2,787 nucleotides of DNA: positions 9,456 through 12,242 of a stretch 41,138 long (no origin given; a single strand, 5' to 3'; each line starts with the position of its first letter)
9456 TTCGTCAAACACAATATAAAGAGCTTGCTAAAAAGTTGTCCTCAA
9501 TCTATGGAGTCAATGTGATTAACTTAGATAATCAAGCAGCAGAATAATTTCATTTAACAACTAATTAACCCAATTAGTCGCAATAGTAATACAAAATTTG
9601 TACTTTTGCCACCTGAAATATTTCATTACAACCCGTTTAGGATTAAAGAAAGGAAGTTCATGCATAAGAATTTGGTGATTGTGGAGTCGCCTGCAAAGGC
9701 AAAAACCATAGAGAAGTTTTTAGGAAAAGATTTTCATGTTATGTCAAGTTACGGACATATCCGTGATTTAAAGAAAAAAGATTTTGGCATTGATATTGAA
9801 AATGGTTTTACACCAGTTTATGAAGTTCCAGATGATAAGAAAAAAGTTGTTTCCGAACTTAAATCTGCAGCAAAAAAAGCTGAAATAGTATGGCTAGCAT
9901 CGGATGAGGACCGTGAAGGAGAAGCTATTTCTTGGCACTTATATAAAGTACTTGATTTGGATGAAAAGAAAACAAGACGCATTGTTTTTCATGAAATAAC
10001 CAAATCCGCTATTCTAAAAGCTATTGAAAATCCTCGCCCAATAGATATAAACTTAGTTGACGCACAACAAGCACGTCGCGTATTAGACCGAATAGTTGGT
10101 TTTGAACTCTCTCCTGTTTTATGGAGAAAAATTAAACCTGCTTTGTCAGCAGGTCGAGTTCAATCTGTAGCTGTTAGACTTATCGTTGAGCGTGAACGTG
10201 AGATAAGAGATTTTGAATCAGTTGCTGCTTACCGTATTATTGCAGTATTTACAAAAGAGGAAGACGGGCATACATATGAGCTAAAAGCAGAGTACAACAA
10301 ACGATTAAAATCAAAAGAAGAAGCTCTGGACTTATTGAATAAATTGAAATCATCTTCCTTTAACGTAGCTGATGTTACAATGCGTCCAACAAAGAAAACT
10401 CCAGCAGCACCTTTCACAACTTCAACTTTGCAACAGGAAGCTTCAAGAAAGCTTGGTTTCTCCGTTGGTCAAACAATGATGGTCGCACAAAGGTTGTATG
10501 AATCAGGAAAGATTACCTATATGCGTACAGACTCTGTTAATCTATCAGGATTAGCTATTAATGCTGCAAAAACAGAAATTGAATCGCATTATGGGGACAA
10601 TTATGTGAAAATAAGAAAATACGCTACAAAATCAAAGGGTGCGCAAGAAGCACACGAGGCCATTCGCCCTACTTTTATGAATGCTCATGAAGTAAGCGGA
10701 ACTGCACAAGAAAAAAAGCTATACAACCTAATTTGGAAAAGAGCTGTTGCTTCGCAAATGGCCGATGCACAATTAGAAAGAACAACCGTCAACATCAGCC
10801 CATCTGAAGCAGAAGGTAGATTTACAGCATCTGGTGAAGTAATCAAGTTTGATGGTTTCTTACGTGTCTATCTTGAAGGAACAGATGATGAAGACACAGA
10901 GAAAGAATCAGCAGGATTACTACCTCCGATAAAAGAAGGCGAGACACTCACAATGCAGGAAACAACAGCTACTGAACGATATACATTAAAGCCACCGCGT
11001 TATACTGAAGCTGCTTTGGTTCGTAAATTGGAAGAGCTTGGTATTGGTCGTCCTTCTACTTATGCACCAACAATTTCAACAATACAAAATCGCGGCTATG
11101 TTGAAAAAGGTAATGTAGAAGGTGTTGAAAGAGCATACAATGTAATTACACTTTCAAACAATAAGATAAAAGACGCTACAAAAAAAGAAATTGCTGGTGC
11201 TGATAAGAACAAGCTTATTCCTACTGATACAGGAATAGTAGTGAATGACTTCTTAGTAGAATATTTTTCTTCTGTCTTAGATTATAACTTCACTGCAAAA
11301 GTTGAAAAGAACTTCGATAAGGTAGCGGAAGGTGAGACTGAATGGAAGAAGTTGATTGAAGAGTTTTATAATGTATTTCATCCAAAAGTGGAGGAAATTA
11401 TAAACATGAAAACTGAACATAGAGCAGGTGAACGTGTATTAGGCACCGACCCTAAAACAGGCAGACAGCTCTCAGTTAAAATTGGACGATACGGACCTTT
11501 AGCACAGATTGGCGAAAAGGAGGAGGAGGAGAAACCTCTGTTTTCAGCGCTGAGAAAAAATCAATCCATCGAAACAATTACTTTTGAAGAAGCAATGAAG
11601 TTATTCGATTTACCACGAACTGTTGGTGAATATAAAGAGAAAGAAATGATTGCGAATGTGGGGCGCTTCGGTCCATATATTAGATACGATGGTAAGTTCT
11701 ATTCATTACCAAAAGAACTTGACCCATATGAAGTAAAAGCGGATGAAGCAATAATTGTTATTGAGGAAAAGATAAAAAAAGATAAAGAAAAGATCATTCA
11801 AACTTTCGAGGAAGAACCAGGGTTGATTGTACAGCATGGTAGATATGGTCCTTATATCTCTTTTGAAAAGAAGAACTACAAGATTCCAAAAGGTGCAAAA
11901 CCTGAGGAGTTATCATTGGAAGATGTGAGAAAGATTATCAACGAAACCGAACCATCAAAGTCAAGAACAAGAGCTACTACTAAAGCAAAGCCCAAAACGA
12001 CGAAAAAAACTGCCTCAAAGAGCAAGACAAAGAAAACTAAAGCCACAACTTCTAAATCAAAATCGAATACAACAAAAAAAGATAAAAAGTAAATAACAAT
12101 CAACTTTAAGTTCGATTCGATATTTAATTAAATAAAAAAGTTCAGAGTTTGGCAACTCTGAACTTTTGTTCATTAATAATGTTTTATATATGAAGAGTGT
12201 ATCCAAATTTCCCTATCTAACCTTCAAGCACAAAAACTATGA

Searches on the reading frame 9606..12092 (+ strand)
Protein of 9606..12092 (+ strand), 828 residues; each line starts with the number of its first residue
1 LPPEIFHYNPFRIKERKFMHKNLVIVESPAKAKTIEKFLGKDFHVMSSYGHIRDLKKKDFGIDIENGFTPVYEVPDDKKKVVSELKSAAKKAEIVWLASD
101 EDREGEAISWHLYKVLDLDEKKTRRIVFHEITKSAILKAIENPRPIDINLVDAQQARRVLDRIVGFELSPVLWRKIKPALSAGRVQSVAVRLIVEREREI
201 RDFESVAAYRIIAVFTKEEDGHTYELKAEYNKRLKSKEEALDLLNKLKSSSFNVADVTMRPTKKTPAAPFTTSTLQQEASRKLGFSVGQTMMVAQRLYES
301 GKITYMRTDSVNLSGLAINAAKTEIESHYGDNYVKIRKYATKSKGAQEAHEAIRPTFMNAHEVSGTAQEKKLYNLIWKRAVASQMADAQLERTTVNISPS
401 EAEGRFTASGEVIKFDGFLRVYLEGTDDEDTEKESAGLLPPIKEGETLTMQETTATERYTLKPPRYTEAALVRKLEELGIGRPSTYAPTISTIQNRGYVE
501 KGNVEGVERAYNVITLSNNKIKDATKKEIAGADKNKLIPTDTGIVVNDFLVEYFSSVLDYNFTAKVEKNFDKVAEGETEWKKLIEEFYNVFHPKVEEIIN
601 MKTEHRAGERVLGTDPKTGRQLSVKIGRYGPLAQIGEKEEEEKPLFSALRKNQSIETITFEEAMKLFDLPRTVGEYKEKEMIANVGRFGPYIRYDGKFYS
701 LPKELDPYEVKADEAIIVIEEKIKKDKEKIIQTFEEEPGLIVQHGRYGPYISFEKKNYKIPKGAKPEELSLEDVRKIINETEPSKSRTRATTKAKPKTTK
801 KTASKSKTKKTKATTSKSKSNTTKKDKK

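Call 58: search_protein_families(library=pfam, proteins=[window:9606-12092:+], max_evalue=0.00001)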
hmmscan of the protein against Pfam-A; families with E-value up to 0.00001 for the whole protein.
window:9606-12092:+ (828 aa): 3 families
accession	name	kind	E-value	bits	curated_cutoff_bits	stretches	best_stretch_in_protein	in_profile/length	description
PF01131.25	Topoisom_bac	-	1.4e-114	383.7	35.1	2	146-527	2-386/411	DNA topoisomerase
PF13368.11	Toprim_C_rpt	-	1.2e-36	124.9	22.3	3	734-782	2-50/57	Topoisomerase C-terminal repeat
PF01751.28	Toprim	-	8e-22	77.7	23.1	1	23-131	2-96/96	Toprim domain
